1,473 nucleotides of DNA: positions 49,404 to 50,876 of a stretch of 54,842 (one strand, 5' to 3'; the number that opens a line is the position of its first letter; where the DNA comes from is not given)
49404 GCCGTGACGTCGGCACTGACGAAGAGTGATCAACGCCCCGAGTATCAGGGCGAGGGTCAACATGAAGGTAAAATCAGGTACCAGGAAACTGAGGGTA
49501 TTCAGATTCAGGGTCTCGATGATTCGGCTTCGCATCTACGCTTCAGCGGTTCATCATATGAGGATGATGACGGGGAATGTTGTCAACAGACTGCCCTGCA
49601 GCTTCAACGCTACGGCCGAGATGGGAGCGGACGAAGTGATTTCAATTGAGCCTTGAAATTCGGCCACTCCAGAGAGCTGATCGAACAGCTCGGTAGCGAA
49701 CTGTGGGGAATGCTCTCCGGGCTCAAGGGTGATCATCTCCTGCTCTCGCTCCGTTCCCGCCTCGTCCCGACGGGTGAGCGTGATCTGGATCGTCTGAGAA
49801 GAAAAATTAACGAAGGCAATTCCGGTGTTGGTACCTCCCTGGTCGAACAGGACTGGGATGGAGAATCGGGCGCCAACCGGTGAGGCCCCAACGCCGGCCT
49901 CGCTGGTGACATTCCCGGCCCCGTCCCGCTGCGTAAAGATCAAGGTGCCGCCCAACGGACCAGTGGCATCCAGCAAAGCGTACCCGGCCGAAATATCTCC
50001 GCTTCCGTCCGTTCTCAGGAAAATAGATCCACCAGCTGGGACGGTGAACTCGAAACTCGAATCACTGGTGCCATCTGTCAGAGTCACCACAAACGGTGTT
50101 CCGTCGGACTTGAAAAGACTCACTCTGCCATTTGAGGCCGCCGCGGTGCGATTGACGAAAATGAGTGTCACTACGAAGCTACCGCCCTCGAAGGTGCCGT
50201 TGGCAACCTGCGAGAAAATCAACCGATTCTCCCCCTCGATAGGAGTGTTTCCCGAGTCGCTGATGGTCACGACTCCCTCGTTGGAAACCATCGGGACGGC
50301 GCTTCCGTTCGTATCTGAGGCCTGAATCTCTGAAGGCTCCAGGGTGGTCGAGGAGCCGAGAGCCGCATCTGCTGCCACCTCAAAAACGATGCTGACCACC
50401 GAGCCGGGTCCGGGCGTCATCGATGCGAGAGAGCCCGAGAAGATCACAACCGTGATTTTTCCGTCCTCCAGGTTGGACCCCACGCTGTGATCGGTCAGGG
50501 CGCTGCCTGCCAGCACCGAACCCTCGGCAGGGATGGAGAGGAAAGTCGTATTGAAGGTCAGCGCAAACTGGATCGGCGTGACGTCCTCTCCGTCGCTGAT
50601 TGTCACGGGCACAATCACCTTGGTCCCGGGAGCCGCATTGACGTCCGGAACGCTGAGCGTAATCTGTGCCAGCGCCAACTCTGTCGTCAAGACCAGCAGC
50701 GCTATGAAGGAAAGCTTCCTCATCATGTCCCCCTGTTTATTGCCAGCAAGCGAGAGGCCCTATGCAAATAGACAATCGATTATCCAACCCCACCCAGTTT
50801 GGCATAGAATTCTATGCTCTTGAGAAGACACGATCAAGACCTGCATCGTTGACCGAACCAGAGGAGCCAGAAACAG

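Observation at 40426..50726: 10.3-kb translationally coupled operon: cohesin protein + Lgt + two tandem paralogous dockerin/IPT - choice-of-anchor-D - small-protein cassettes split by a Rieske protein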

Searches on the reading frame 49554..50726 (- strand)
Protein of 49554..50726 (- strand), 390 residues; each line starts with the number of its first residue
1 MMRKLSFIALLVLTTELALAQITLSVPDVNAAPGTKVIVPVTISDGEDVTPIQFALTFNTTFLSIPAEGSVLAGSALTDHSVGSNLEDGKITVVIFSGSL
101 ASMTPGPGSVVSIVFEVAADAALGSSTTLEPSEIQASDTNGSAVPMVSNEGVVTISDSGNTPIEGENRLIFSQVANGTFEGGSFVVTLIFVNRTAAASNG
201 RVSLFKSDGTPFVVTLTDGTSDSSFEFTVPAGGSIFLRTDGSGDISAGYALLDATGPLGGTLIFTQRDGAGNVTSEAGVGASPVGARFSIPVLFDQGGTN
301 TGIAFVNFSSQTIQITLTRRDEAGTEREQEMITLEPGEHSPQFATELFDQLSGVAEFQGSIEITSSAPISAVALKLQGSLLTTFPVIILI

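Call 4: search_protein_families(library=pfam, proteins=[window:49554-50726:-], max_evalue=0.1)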
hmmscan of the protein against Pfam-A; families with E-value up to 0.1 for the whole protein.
window:49554-50726:- (390 aa): 1 family
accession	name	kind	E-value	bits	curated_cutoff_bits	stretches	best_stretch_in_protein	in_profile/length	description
PF00963.24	Cohesin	-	5.3e-14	53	24.1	1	22-155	1-139/139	Cohesin domain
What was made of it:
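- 49554..50726 (-): g1: secreted single-cohesin protein (390 aa). It has a Sec signal (ALA|Q), a cohesin domain (aa 22-155, window 50262-50663) and an unannotated double beta-sandwich domain (aa 161-390, window 49557-50246). Pfam Cohesin 5e-14 (call 4).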

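Call 5: search_protein_families(library=ncbifam, proteins=[window:49554-50726:-], max_evalue=0.1)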
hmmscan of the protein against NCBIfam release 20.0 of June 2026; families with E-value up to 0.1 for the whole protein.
window:49554-50726:- (390 aa): 0 families

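Call 16: list_cluster_members(proteins=[window:49554-50726:-, window:48705-49535:-, window:46378-48708:-, window:45518-46381:-, window:44382-44846:-, window:41942-44242:-, window:41064-41945:-, window:40426-41067:-, P0013, P0003])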
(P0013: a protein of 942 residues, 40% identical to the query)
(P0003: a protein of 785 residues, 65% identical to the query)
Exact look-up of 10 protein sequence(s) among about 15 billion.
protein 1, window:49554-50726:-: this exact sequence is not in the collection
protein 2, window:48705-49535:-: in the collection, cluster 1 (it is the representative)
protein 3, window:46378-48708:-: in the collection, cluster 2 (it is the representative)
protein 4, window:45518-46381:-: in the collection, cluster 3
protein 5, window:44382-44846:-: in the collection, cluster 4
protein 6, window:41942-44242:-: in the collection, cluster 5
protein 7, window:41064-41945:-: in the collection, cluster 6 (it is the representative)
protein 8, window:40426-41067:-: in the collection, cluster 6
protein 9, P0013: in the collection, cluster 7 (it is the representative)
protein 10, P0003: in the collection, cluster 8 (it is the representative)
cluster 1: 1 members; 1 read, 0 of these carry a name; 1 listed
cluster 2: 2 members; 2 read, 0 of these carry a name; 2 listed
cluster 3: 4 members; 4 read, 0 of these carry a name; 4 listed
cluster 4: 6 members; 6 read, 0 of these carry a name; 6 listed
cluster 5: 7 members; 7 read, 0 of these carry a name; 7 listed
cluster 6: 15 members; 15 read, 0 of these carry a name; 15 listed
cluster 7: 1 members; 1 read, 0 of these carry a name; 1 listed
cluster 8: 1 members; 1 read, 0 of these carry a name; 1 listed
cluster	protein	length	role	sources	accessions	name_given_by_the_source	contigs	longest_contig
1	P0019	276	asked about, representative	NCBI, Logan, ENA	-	-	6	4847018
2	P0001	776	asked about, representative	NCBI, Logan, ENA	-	-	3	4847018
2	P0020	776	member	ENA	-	-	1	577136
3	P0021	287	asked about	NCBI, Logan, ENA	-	-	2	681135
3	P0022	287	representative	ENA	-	-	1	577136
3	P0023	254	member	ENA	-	-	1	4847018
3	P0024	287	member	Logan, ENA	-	-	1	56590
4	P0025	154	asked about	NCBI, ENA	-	-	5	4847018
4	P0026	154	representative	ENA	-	-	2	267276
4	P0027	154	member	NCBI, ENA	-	-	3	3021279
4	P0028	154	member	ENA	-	-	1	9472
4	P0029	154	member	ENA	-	-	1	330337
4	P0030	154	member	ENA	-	-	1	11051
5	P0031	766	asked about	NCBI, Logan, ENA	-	-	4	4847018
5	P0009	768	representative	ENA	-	-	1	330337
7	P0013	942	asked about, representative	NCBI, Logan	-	-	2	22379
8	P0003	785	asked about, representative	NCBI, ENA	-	-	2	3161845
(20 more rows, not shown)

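Call 22: search_solved_structures(query=window:49554-50726:-, max_evalue=1, show_alignments=2)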
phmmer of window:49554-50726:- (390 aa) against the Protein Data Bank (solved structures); distinct sequences matched with E-value up to 1: 2.
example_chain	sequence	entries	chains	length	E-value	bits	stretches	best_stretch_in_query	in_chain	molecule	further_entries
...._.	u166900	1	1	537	0.42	12.8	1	252-319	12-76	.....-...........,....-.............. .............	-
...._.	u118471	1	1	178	0.61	12.2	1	252-315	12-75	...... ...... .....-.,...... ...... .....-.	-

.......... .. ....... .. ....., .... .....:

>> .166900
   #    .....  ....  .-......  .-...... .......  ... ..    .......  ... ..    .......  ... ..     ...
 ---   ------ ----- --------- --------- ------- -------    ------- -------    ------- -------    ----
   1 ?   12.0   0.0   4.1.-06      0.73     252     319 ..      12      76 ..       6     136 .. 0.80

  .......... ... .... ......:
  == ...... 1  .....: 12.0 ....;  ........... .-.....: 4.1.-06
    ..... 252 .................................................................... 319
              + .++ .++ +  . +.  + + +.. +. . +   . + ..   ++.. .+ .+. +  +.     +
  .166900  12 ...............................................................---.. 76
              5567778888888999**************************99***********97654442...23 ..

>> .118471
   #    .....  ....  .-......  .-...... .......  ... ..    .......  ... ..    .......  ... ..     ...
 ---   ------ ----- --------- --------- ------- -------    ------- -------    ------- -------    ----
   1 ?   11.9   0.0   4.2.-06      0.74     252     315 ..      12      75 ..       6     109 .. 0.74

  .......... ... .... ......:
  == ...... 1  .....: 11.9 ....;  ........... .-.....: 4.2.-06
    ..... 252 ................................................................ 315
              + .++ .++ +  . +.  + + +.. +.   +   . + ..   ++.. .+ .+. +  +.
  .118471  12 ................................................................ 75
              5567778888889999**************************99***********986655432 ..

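Call 24: find_homologous_proteins(query=window:49554-50726:-, max_evalue=0.001)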
Query window:49554-50726:- (390 aa): 58 proteins with E <= 0.001 among 8000 candidates.
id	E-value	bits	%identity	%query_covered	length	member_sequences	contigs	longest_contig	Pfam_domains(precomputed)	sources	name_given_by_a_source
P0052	2.4e-230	782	98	100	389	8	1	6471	PF00963.25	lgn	-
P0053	2.3e-207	706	89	99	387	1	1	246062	PF00963.25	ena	-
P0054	1.2e-204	697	88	99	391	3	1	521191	PF00963.25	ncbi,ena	-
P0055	2.2e-202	690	90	97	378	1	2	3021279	PF00963.25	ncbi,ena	-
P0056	9.7e-202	688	86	99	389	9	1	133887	PF00963.25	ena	-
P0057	6.2e-200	682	86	100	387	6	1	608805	PF00963.25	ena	-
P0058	2.7e-192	656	82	99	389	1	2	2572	PF00963.25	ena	-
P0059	7.7e-192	655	82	99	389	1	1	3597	PF00963.25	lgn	-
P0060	2.4e-175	601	77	99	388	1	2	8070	PF00963.25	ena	-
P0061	1.8e-164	565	85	82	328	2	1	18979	-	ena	-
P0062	5.8e-136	471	81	74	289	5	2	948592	-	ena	-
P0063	7.9e-128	444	55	99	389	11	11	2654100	PF00963.25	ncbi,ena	-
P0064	1.0e-125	437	57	99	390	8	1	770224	PF00963.25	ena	-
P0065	2.4e-123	430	79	67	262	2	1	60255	-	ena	-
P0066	1.3e-118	414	53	99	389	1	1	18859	PF00963.25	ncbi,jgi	ncbi:MAG TPA: cohesin domain-containing protein [Acidobacteriota bacterium]|jgi:hypothetical protein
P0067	8.3e-118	411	54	100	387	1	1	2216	PF00963.25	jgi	jgi:hypothetical protein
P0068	3.9e-117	409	54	99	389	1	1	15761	PF00963.25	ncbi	-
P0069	2.1e-116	407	54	95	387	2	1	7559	PF00963.25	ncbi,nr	ncbi:MAG TPA: cohesin domain-containing protein [Acidobacteriota bacterium]|nr:cohesin domain-contai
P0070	3.6e-115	403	51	99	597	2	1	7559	PF00963.25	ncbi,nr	ncbi:MAG TPA: cohesin domain-containing protein [Acidobacteriota bacterium]|nr:cohesin domain-contai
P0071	4.8e-114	399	52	99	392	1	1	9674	PF00963.25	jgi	jgi:hypothetical protein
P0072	2.9e-113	397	53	99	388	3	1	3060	PF00963.25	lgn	-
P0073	4.7e-113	396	51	100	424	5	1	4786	PF00963.25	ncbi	-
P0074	2.0e-112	394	51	99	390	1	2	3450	PF00963.25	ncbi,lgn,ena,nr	ncbi:MAG TPA: cohesin domain-containing protein [Acidobacteriota bacterium]|nr:cohesin domain-contai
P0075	2.4e-112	394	52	100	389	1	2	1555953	PF00963.25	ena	-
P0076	8.6e-112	392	49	99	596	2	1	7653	PF00963.25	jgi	jgi:hypothetical protein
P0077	1.6e-108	381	49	99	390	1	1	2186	PF00963.25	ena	-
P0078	6.7e-108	379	51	95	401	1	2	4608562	PF00963.25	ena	-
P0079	1.8e-105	371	47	99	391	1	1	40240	PF00963.25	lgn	-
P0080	2.2e-105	371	48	99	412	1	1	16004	PF00963.25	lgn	-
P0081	3.3e-105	370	48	95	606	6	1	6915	PF22073.3,PF15780.12,PF07610.18,PF00963.25,PF12371.15,PF22544.3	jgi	-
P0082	4.0e-105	370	47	99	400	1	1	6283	PF00963.25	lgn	-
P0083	9.1e-105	369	48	98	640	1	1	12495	PF22073.3,PF15780.12,PF07610.18,PF00963.25,PF22544.3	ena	-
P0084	8.4e-103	362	50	95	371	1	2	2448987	PF00963.25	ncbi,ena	-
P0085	1.5e-102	361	46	99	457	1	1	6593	PF00963.25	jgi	-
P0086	2.7e-102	360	51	95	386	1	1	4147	PF00963.25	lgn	-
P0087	4.2e-101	357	46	97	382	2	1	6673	PF00963.25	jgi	-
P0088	1.5e-99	351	47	99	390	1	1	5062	PF00963.25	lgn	-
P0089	1.6e-98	348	47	99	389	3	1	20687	PF00963.25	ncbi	-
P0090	1.8e-97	345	44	99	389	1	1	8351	PF00963.25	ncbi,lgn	ncbi:MAG: cohesin domain-containing protein [Acidobacteriota bacterium]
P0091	7.1e-97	343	45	99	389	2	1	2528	PF00963.25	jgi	jgi:hypothetical protein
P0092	2.1e-96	341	46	100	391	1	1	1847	PF00963.25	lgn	-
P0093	1.4e-95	338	46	100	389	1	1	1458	PF00963.25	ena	-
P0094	1.6e-94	335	49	93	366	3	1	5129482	PF00963.25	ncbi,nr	ncbi:MAG: hypothetical protein JSU96_09665 [Acidobacteriota bacterium]|nr:MAG: hypothetical protein 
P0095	4.5e-94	333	46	95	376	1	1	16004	PF00963.25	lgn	-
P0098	1.1e-83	299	44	95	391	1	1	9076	PF00963.25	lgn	-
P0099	1.4e-83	299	40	99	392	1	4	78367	PF00963.25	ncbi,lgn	-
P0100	3.7e-82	294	41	99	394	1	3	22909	PF00963.25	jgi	jgi:hypothetical protein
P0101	2.4e-78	282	39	99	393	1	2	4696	PF00963.25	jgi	-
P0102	5.0e-78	281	38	99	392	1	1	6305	PF00963.25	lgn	-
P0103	1.3e-74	269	46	84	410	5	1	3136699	PF00963.25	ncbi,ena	-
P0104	8.9e-74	267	41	94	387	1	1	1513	PF00963.25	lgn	-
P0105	1.6e-73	266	42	94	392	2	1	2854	PF00963.25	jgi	jgi:hypothetical protein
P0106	4.7e-73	264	40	99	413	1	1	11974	PF00963.25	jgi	jgi:hypothetical protein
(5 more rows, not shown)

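Call 25: find_encoding_contigs(protein=P0094, flank=10000, max_places=1)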
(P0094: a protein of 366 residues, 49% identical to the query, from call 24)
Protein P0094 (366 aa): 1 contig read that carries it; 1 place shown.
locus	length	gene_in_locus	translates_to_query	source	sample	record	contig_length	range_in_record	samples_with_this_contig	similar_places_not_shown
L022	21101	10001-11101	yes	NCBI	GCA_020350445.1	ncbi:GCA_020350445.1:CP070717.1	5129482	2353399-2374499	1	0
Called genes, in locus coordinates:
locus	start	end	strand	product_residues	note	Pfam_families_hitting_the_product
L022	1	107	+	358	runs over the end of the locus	-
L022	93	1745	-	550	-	-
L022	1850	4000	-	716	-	PF20256:MoCoBD_2, PF02738:MoCoBD_1, PF20256:MoCoBD_2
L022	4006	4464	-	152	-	PF00111:Fer2, PF01799:Fer2_2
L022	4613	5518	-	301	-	PF02678:Pirin, PF05726:Pirin_C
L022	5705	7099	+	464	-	PF25077:DUF7800, PF09423:PhoD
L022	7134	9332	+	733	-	PF00930:DPPIV_N (faint), PF23381:Beta-prop_IFT122_1st (faint), PF26549:Tricorn_N, PF26550:Tricorn_2nd, PF07676:PD40, PF26549:Tricorn_N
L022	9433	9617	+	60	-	-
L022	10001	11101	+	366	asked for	PF00963:Cohesin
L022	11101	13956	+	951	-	PF00404:Dockerin_1 (weak)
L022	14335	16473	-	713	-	PF02837:Glyco_hydro_2_N, PF00703:Glyco_hydro_2, PF02836:Glyco_hydro_2_C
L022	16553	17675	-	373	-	PF13229:Beta_helix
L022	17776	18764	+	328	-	PF00155:Aminotran_1_2, PF01212:Beta_elim_lyase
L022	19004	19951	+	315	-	PF03308:MeaB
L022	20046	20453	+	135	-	PF00903:Glyoxalase, PF13468:Glyoxalase_3 (weak), PF13669:Glyoxalase_4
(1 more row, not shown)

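Call 26: find_encoding_contigs(protein=P0099, flank=10000, max_places=1)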
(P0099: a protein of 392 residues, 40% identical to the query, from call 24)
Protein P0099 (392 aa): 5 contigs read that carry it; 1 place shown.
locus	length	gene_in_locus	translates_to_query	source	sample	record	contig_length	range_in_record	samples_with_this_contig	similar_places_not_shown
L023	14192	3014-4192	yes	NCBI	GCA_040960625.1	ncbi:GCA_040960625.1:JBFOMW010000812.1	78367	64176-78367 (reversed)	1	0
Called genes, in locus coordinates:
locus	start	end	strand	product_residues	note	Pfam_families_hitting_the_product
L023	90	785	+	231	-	PF00072:Response_reg, PF00486:Trans_reg_C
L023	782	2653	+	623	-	PF00512:HisKA, PF02518:HATPase_c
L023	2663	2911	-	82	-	-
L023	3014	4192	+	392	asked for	PF00963:Cohesin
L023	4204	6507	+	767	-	PF00404:Dockerin_1 (weak)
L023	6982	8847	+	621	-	PF13667:ThiC-associated, PF01964:ThiC_Rad_SAM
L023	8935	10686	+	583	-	PF00920:ILVD_EDD_N, PF24877:ILV_EDD_C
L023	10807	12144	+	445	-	PF07690:MFS_1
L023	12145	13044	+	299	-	PF00701:DHDPS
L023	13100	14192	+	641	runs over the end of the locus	PF00005:ABC_tran, PF02463:SMC_N (faint), PF13191:AAA_16 (faint), PF13476:AAA_23 (faint), PF13555:AAA_29 (faint), PF12848:ABC_tran_Xtn, PF00005:ABC_tran, PF16326:ABC_tran_CTD, +4 more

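Call 27: find_encoding_contigs(protein=P0063, flank=10000, max_places=1)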
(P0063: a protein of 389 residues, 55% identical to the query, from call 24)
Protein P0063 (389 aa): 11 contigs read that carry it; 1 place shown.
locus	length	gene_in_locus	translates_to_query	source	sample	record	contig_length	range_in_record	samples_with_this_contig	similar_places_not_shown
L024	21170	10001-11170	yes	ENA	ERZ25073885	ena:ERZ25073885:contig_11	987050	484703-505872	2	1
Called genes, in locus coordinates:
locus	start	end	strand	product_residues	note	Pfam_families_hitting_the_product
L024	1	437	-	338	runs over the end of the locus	PF05598:DUF772 (weak)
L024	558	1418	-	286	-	PF14236:DruA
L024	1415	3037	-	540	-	PF03050:DDE_Tnp_IS66, PF13817:DDE_Tnp_IS66_C (faint)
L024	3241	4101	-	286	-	PF14236:DruA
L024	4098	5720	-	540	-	PF03050:DDE_Tnp_IS66, PF13817:DDE_Tnp_IS66_C (faint)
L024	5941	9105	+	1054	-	PF05048:NosD (faint), PF13229:Beta_helix (weak)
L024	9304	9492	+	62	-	-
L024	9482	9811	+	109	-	PF12844:HTH_19 (weak), PF13560:HTH_31, PF01381:HTH_3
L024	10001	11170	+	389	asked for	PF00963:Cohesin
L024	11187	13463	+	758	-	PF01833:TIG (faint)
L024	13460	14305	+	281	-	PF22544:HYDIN_VesB_CFA65-like_Ig (weak), PF22073:Cep192_D4 (weak)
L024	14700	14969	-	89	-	PF02604:PhdYeFM_antitox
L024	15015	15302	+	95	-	-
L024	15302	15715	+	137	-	PF01850:PIN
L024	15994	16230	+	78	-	PF02604:PhdYeFM_antitox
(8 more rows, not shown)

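Call 40: predict_structure(alignment_id=A2)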
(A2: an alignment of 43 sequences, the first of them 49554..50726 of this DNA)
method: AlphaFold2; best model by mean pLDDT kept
length: 390 residues; sequences in the alignment: 43
mean_pLDDT: 91.4   pTM: 0.82
mean pLDDT of the five models: 91.4, 90.6, 89.4, 89.1, 88.9
residues with pLDDT >= 90: 288; 70-90: 87; 50-70: 15; < 50: 0
segments of 3 or more residues with pLDDT < 50: none
pLDDT, mean of each block of 10 residues (from residue 1): 66 60 94 94 92 97 89 89 94 91 88 96 96 94 93 93 88 95 96 92 97 97 97 96 95 93 93 89 94 88 94 96 94 97 91 89 95 88 87
secondary structure, 60 per line:
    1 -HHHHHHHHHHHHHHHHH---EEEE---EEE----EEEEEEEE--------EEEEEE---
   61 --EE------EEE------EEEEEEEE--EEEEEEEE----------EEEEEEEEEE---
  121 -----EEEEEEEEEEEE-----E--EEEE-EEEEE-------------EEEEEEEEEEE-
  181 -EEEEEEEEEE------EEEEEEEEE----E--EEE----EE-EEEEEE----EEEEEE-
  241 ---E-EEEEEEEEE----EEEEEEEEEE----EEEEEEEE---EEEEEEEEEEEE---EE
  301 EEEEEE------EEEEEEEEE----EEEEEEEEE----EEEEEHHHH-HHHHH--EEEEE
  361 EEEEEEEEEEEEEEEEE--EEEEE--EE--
elements in order: H2-18 E22-25 E29-31 E36-43 E52-57 E71-73 E80-87 E90-97 E108-117 E126-137 E146-149 E151-155 E169-179 E182-191 E198-206 E214-216 E224-229 E234-239 E246-254 E259-268 E273-280 E284-295 E299-306 E313-321 E326-334 E339-343 H344-347 H349-353 E356-377 E380-384
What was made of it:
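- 49554..50726 (-): AF2 pLDDT 91.4 (call 40).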
